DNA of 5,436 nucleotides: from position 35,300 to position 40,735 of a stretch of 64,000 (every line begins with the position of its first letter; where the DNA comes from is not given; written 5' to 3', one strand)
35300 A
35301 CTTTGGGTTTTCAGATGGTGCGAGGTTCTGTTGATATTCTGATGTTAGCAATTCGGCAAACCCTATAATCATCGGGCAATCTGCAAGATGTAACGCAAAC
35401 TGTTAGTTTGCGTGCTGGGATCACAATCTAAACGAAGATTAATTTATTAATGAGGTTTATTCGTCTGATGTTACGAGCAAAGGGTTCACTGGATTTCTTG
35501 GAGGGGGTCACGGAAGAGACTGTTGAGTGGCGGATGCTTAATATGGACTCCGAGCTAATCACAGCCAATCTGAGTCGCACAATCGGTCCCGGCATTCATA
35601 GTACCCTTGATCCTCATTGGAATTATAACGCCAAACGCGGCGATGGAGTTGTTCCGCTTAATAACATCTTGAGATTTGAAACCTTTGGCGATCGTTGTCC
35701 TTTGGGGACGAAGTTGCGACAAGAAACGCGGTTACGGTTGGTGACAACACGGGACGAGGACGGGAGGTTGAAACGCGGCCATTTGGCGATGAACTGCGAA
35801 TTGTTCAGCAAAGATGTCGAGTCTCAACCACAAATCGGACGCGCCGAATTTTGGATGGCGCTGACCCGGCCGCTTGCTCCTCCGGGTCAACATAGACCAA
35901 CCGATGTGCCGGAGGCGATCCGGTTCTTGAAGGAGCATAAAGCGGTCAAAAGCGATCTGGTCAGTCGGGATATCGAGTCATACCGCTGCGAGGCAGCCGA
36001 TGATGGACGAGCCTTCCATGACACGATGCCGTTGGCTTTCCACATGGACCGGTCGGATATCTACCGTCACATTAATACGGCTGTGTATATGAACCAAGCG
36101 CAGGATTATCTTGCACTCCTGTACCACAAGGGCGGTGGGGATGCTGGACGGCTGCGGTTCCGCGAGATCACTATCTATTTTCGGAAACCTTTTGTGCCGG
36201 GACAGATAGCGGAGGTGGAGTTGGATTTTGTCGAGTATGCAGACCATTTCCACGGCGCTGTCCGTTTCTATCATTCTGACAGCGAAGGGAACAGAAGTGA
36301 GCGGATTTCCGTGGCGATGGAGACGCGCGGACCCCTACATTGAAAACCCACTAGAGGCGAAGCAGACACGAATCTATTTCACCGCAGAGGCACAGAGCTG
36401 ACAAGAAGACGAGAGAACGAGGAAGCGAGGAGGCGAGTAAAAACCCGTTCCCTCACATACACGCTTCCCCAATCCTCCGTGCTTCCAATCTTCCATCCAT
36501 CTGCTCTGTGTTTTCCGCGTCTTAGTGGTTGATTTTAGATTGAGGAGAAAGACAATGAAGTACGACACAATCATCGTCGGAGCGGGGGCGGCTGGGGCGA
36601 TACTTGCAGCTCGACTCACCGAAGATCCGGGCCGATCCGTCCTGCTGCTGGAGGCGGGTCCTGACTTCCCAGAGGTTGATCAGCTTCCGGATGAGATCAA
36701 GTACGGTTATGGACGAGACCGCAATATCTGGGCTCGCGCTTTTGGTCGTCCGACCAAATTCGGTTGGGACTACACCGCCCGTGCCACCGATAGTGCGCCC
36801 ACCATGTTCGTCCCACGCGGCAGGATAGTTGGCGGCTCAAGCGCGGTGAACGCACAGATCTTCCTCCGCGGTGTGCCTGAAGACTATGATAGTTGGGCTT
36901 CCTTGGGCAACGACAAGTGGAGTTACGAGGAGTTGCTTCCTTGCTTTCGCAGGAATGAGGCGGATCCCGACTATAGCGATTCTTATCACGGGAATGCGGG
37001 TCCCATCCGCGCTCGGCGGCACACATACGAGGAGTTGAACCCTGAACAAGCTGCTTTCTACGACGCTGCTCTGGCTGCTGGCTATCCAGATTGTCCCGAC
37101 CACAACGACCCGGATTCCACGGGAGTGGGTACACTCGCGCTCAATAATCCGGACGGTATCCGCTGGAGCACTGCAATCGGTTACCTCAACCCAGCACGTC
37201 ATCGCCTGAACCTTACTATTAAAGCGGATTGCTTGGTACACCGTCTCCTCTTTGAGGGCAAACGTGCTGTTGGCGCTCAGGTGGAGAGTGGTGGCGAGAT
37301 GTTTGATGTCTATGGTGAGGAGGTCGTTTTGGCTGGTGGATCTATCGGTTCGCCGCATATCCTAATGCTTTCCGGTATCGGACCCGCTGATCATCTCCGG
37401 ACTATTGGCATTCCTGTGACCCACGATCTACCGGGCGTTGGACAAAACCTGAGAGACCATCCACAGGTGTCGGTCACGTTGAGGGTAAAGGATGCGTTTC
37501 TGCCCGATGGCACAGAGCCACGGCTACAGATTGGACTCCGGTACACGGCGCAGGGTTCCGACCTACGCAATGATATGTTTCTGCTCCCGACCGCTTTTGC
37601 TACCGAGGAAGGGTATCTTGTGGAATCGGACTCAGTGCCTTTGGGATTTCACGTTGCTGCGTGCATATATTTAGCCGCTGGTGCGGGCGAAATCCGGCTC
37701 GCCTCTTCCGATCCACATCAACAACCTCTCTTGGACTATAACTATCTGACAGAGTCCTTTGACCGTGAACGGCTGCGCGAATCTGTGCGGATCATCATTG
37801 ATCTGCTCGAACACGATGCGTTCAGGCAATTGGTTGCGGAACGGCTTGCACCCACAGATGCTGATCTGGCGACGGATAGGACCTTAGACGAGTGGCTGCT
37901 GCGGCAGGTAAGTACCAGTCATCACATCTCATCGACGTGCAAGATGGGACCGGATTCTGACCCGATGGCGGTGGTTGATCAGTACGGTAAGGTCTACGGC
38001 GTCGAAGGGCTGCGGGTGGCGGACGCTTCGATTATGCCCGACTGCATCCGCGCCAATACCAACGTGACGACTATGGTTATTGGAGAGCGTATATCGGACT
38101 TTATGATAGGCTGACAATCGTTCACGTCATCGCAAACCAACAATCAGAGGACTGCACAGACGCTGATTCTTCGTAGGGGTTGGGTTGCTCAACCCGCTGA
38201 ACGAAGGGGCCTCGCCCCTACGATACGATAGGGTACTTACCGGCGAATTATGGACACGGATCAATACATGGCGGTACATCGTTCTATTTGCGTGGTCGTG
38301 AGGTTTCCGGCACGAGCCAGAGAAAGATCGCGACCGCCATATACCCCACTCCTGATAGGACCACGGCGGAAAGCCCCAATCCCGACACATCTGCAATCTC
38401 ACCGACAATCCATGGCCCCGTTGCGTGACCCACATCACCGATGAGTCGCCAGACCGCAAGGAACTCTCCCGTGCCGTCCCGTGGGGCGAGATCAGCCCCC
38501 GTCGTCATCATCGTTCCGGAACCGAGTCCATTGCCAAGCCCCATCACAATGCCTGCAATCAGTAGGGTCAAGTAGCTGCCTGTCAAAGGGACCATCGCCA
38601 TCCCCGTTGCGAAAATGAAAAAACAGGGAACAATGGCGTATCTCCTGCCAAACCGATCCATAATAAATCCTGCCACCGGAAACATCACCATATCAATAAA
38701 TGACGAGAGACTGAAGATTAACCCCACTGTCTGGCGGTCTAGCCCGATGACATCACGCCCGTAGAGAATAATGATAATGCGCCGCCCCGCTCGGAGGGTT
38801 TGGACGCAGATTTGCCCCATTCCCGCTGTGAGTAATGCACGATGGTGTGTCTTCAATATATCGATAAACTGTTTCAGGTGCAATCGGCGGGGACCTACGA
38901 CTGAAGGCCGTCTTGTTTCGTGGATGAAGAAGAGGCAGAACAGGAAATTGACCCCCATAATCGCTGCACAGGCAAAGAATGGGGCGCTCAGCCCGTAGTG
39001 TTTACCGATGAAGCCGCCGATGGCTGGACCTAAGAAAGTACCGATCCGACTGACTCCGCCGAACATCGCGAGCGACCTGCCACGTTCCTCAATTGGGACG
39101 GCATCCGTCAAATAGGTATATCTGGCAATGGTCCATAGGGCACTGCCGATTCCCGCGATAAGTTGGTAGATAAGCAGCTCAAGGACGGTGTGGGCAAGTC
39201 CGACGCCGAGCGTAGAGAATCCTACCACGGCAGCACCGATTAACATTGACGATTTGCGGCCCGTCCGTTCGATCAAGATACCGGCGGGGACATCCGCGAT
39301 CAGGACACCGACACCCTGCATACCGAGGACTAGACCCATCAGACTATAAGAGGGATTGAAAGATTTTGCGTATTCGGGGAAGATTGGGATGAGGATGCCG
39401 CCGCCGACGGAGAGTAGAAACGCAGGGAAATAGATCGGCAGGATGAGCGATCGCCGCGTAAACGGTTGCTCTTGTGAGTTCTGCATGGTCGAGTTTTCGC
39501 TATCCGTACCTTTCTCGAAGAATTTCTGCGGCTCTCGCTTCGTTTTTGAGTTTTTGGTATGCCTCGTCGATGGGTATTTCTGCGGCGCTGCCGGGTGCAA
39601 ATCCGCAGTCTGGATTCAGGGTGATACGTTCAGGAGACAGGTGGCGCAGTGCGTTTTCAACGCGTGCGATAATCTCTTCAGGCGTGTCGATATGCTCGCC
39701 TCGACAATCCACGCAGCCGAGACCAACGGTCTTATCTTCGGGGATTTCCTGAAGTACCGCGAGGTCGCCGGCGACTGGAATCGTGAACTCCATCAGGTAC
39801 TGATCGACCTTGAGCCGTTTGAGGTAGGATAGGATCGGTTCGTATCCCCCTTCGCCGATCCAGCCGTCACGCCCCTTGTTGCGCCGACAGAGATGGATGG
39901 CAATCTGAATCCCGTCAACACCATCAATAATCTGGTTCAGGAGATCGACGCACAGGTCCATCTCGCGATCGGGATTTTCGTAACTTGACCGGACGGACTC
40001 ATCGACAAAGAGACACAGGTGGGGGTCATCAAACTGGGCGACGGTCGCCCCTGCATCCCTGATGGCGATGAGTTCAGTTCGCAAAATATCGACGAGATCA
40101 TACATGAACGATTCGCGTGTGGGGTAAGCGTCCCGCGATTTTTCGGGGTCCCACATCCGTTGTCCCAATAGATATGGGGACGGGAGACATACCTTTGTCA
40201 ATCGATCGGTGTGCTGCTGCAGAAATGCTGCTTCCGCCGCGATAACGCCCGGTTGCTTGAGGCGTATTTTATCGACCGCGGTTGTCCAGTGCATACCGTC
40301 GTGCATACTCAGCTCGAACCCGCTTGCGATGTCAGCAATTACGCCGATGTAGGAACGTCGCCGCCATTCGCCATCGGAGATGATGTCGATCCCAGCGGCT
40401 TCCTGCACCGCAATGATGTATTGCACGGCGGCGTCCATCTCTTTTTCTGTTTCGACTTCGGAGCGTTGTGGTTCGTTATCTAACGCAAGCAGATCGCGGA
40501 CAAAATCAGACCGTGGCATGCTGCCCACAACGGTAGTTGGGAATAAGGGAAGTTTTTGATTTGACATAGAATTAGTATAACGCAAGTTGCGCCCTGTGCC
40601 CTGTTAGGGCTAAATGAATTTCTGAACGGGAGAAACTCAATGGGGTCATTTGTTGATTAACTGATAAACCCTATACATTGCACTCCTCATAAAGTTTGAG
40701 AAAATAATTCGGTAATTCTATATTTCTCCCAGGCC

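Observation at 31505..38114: Plus-strand operon suggesting a beta-hydroxy-acid or carnitine-like catabolic route, with a 674-aa unknown component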

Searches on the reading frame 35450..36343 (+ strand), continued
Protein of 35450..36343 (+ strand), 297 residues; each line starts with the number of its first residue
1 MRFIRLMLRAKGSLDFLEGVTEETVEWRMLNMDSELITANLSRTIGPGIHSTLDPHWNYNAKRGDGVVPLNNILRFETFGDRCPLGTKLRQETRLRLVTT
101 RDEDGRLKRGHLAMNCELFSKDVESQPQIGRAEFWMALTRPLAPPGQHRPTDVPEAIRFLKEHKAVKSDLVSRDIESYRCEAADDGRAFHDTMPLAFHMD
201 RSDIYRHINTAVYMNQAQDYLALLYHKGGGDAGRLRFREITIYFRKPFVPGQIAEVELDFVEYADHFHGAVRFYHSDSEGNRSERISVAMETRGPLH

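Call 66: search_solved_structures(query=A1, max_evalue=10)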
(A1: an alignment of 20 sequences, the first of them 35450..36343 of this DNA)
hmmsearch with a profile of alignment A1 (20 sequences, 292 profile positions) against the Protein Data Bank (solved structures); distinct sequences matched with E-value up to 10: 2.
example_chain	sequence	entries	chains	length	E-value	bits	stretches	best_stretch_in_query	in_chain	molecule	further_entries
5bux_A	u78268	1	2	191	1.7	10.7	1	222-263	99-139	3-hydroxyacyl-[acyl-carrier-protein] dehydratase FabZ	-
5buw_A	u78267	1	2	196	1.8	10.6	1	222-263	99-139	3-hydroxyacyl-[acyl-carrier-protein] dehydratase FabZ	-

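Call 77: search_protein_families(library=padloc, proteins=[window:35450-36343:+], max_evalue=0.01)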
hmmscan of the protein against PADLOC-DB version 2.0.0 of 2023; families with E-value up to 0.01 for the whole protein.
window:35450-36343:+ (297 aa): 0 families

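Call 89: search_protein_families(library=pfam, proteins=[L026:2383-3117:+, L022:9010-10191:+], max_evalue=0.001)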
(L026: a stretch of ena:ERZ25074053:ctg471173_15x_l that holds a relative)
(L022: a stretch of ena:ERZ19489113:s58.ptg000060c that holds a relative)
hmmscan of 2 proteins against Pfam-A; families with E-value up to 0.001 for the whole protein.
L026:2383-3117:+ (244 aa): 0 families

L022:9010-10191:+ (393 aa): 0 families

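Call 92: find_related_loci(query=A1, collection=metagenome_contigs, flank=6000)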
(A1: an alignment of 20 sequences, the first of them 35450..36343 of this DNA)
Query A1 (297 aa) in metagenome_contigs; peptide patterns used: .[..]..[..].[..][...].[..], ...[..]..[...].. (x = any residue, [..] = any of these).
81 stretches matched a pattern; 6 encode a relative of the query (tblastn E <= 1e-3); 6 distinct loci.
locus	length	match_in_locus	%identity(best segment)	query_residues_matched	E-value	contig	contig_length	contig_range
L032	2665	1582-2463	68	3-296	4e-149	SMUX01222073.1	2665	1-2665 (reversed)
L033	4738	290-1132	60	10-296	4e-120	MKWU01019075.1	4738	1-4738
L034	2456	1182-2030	60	15-296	6e-122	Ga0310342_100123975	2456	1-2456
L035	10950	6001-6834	60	13-296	4e-115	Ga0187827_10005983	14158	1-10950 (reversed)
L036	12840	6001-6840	53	17-296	3e-97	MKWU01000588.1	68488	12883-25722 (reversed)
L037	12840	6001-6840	53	17-296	3e-97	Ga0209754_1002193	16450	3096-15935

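Call 96: search_protein_families(library=pfam, proteins=[L035:12-2024:+, L035:2021-3544:+, L035:3541-5124:+, L035:6908-8437:+, L035:8800-9744:+, L035:9919-10524:+, L032:46-1611:-, L033:1149-1778:-, L033:2465-3967:-, L022:5838-7052:+], max_evalue=0.001)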
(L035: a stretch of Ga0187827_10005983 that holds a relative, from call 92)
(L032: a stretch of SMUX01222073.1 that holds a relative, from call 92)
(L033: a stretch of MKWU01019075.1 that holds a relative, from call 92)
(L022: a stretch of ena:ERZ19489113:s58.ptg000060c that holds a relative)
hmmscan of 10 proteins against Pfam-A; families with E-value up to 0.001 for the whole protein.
L035:12-2024:+ (670 aa): 1 family
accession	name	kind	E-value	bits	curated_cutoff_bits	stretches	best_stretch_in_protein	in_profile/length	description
PF07940.18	Hepar_II_III_C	-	4.2e-12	46.5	24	1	380-563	24-181/237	Heparinase II/III-like, C-terminal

L035:2021-3544:+ (507 aa): 3 families
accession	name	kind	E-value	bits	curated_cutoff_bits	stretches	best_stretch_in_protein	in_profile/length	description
PF00884.28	Sulfatase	-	6.2e-46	157.5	25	1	8-392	1-297/301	Sulfatase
PF16347.10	SGSH_C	-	1.4e-15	58.2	29.3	1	344-496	1-151/154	N-sulphoglucosamine sulphohydrolase, C-terminal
PF01663.27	Phosphodiest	-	9.4e-05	22.6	23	0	304-343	184-223/342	Type I phosphodiesterase / nucleotide pyrophosphatase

L035:3541-5124:+ (527 aa): 1 family
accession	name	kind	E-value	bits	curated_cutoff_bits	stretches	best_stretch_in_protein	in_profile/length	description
PF01019.26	G_glu_transpept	-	2.2e-147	492.4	27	1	44-524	2-491/512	Gamma-glutamyltranspeptidase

L035:6908-8437:+ (509 aa): 3 families
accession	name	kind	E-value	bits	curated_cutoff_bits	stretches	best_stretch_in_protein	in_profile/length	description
PF00132.30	Hexapep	-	8.6e-10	38.3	27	0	348-374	1-27/36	Bacterial transferase hexapeptide (six repeats)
PF12804.13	NTP_transf_3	-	3.8e-09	37.4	27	1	27-160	1-121/160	MobA-like NTP transferase domain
PF25084.1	LbH_EIF2B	-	2.3e-08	34.4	54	2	395-475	4-78/105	EIF2B subunit epsilon LbH domain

L035:8800-9744:+ (314 aa): 2 families
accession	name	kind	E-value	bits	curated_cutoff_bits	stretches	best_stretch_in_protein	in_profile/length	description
PF00107.32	ADH_zinc_N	-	1.6e-16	60.9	31.8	1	143-271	3-128/129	Zinc-binding dehydrogenase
PF08240.17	ADH_N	-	8.8e-12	45.6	23.5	1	25-83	1-61/104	Alcohol dehydrogenase GroES-like domain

L035:9919-10524:+ (201 aa): 2 families
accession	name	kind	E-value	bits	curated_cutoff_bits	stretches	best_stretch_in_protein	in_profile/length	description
PF16357.10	PepSY_TM_like_2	-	3.5e-10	40.7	27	1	14-193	2-189/197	Putative PepSY_TM-like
PF03929.21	PepSY_TM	-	1.7e-05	25.3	28.8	1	17-177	2-162/295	PepSY-associated TM region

L032:46-1611:- (521 aa): 3 families
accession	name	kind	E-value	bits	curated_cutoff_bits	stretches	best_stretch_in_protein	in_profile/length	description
PF00884.28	Sulfatase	-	9.2e-55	186.5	25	1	74-396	1-301/301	Sulfatase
PF16347.10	SGSH_C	-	5.2e-10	40.1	29.3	1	342-503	1-150/154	N-sulphoglucosamine sulphohydrolase, C-terminal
PF01663.27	Phosphodiest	-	1.4e-08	35.2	23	1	80-338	5-220/342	Type I phosphodiesterase / nucleotide pyrophosphatase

L033:1149-1778:- (209 aa): 1 family
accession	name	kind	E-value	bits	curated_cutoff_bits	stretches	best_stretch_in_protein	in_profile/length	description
PF00300.27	His_Phos_1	-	1.4e-36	126.4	21.7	1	5-200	1-193/194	Histidine phosphatase superfamily (branch 1)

L033:2465-3967:- (500 aa): 2 families
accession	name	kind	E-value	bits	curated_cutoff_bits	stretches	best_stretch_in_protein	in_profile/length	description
PF00883.26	Peptidase_M17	-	6.9e-116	387.3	25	1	186-491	2-310/310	Cytosol aminopeptidase family, catalytic domain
PF02789.23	Peptidase_M17_N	-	5.1e-26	91.5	23.4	1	20-147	2-128/129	Cytosol aminopeptidase family, N-terminal domain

L022:5838-7052:+ (404 aa): 2 families
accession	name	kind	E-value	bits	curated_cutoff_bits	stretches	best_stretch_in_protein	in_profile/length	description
PF13378.12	MR_MLE_C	-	1.8e-43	149.3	29.4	1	182-396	9-217/219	Enolase C-terminal domain-like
PF02746.21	MR_MLE_N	-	2e-12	47.8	22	1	75-164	29-117/117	Mandelate racemase / muconate lactonizing enzyme, N-terminal domain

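Call 100: search_dna_similar(query=window:35450-36343:+, collection=plasmids, mode=protein, max_evalue=0.001)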
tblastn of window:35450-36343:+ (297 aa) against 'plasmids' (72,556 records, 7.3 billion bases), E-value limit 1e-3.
No match.

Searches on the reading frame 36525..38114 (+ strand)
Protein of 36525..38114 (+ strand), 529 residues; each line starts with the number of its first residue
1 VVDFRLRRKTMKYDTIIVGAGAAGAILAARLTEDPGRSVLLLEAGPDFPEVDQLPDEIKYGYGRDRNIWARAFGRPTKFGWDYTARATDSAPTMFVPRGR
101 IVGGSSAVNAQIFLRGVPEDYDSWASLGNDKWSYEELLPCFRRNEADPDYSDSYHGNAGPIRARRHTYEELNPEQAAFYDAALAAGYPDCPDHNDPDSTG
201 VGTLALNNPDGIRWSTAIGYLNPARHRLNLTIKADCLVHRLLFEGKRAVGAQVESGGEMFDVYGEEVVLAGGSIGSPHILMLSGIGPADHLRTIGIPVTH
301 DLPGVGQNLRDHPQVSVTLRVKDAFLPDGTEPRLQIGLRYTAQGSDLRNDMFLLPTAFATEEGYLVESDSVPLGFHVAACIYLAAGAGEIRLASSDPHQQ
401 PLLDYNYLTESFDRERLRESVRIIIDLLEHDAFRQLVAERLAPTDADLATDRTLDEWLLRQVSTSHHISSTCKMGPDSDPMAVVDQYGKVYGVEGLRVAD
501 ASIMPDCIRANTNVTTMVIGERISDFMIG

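Call 4: search_protein_families(library=pfam, proteins=[window:36525-38114:+], max_evalue=0.1)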
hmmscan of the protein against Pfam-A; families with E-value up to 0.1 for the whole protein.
window:36525-38114:+ (529 aa): 10 families
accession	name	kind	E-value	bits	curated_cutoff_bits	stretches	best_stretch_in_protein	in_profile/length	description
PF00732.25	GMC_oxred_N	-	8.4e-47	160.2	23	1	13-313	1-217/218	GMC oxidoreductase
PF05199.19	GMC_oxred_C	-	1.3e-34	120.2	24.6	1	387-520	4-139/139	GMC oxidoreductase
PF00890.30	FAD_binding_2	-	3.8e-06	26.8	20.4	1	14-47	1-33/414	FAD binding domain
PF13450.12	NAD_binding_8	-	1e-05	26.2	21.9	1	17-47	1-30/68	NAD(P)-binding Rossmann-like domain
PF05834.18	Lycopene_cycl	-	5.9e-05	22.7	23.4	1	14-49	1-37/380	Lycopene cyclase protein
PF01266.30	DAO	-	0.00017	21.7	27.9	1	14-48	1-34/353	FAD dependent oxidoreductase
PF03486.20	HI0933_like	-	0.004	17.1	50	1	14-47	2-34/244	HI0933-like protein Rossmann domain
PF07992.20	Pyr_redox_2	-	0.0059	16.5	26.1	1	13-67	1-54/291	Pyridine nucleotide-disulphide oxidoreductase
PF02558.23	ApbA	-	0.061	13.4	22.2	0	16-43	2-28/150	Ketopantoate reductase PanE/ApbA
PF01946.23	Thi4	-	0.061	13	26.2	0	9-44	14-49/235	Thi4 family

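Call 5: search_protein_families(library=ncbifam, proteins=[window:36525-38114:+], max_evalue=0.1)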
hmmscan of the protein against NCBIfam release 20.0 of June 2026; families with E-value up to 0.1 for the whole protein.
window:36525-38114:+ (529 aa): 28 families (the best 25 are shown)
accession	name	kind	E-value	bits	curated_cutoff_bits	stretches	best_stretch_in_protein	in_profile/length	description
NF002550.0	PRK02106.1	subfamily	4.5e-125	418.3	605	2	9-323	2-310/563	choline dehydrogenase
TIGR03970.1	mycofact_MftG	equivalog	3e-120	402.4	387.45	1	14-527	2-486/487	mycofactocin dehydrogenase MftG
TIGR01810.1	betA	equivalog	3.5e-113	379.1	732.1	2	14-319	1-299/532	choline dehydrogenase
TIGR04542.1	GMC_mycofac_2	equivalog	9.4e-47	160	400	1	14-525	1-423/425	mycofactocin system GMC family oxidoreductase MftG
NF038210.1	GMC_mycofac_3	equivalog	8.1e-21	74.4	300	3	455-527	348-412/418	mycofactocin system GMC family oxidoreductase MftG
NF006130.0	PRK08274.1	equivalog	1.8e-06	27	369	1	10-47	3-39/467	FAD-dependent tricarballylate dehydrogenase TcuA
NF058674.1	CholsOxChoxAB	equivalog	1.9e-06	26.7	850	2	10-73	3-61/535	cholesterol oxidase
TIGR02032.1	GG-red-SF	subfamily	3e-05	23.9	158.8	1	13-44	1-31/297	geranylgeranyl reductase family protein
NF004992.0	PRK06370.1-4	equivalog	0.0012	17.4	629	1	11-43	3-34/459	FAD-containing oxidoreductase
TIGR02462.1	pyranose_ox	equivalog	0.0014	17.6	544.9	0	466-519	483-535/548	pyranose oxidase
NF004820.0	PRK06175.1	equivalog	0.0032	16.4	472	1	222-275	136-189/433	L-aspartate oxidase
NF053717.1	VnlPnlRedVprA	equivalog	0.0034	16.3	600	1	9-45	3-38/481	vinyl phenol reductase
TIGR01988.1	Ubi-OHases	subfamily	0.0039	16.1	224.65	1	14-46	1-33/387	ubiquinone biosynthesis hydroxylase, UbiH/UbiF/VisC/COQ6 family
TIGR01790.1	carotene-cycl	subfamily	0.0041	16.3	209.5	1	14-49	1-35/387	lycopene cyclase family protein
NF005701.0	PRK07512.1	equivalog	0.0063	14.9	528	0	229-276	151-198/516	L-aspartate oxidase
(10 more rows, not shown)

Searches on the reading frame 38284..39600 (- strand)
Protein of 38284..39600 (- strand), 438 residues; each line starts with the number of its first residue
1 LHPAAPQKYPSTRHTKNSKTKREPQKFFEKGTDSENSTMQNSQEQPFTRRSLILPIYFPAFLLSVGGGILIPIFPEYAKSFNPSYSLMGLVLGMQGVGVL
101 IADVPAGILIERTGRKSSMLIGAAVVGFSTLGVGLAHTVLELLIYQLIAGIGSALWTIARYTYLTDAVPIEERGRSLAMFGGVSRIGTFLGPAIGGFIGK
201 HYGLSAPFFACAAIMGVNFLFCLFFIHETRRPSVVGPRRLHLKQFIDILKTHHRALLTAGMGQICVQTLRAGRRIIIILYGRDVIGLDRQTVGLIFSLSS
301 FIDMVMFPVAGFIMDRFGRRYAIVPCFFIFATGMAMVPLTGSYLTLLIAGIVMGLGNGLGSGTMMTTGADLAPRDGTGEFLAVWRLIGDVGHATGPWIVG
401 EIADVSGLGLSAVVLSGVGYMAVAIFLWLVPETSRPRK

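Call 6: search_protein_families(library=pfam, proteins=[window:38284-39600:-], max_evalue=0.01)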
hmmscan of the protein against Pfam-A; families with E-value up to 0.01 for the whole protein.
window:38284-39600:- (438 aa): 6 families
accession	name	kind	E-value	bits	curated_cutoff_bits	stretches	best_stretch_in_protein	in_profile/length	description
PF07690.21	MFS_1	-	1.1e-48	166.4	33.4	2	60-247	5-194/347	Major Facilitator Superfamily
PF00083.30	Sugar_tr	-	1e-17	64.6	22.3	2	74-231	43-196/452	Sugar (and other) transporter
PF12832.13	MFS_1_like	-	3.5e-13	49.8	25.2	1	42-207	203-370/373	MFS_1 like family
PF01306.25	LacY_symp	-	2e-07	30.6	24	1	88-233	261-407/413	LacY proton/sugar symporter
PF05977.19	MFS_3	-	1.3e-06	27.6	27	1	86-225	254-394/524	Transmembrane secretion effector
PF13347.12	MFS_2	-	0.00044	19.4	27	1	260-317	3-60/427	MFS/sugar transport protein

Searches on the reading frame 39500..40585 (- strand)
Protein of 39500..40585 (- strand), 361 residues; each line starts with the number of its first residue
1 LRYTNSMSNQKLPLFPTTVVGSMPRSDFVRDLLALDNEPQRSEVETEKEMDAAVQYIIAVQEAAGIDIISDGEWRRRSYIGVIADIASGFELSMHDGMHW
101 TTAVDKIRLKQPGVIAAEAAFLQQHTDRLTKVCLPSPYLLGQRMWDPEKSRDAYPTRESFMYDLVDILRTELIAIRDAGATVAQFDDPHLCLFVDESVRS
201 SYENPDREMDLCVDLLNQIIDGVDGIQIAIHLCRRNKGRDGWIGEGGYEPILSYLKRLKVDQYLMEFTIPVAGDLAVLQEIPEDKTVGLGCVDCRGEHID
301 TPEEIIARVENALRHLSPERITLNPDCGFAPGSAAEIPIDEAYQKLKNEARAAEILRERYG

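Call 6: search_protein_families(library=pfam, proteins=[window:39500-40585:-], max_evalue=0.01)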
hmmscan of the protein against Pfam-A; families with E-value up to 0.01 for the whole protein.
window:39500-40585:- (361 aa): 1 family
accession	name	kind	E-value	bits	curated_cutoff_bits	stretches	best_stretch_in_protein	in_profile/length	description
PF01717.24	Meth_synt_2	-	4.3e-34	118.7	21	1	15-354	1-323/324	Cobalamin-independent synthase, Catalytic domain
